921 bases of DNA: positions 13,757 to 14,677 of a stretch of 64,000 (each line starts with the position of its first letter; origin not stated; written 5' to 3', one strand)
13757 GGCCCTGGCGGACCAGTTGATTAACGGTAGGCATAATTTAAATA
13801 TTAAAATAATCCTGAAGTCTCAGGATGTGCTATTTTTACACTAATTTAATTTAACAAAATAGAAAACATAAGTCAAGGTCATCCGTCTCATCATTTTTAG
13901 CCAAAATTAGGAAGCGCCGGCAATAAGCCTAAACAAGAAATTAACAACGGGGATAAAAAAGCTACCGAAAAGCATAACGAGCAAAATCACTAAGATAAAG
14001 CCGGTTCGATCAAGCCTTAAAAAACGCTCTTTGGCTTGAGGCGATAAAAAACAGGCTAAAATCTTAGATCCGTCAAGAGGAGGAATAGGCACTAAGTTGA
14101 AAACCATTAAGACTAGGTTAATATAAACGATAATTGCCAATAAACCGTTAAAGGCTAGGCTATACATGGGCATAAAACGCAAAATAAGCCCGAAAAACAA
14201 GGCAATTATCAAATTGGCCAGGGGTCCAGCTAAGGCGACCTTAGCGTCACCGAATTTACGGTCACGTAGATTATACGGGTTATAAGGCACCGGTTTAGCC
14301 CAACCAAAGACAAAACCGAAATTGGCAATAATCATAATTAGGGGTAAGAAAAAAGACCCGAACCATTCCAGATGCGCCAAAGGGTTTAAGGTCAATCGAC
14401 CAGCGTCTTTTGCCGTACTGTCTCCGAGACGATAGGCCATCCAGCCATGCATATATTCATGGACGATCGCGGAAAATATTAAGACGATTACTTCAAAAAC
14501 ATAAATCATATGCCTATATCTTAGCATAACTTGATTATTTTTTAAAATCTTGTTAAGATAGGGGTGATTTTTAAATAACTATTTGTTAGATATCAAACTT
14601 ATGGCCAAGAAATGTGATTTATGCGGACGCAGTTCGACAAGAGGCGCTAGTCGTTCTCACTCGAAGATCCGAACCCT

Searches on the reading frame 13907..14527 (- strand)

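Call 53: search_protein_families(library=pfam, proteins=[window:13907-14527:-], max_evalue=0.01)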
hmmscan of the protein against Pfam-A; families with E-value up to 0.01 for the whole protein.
window:13907-14527:- (206 aa): 1 family
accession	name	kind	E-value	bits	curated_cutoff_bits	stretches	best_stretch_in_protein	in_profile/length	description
PF02163.28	Peptidase_M50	-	5.1e-14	52.6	27.2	2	126-183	159-215/221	Peptidase family M50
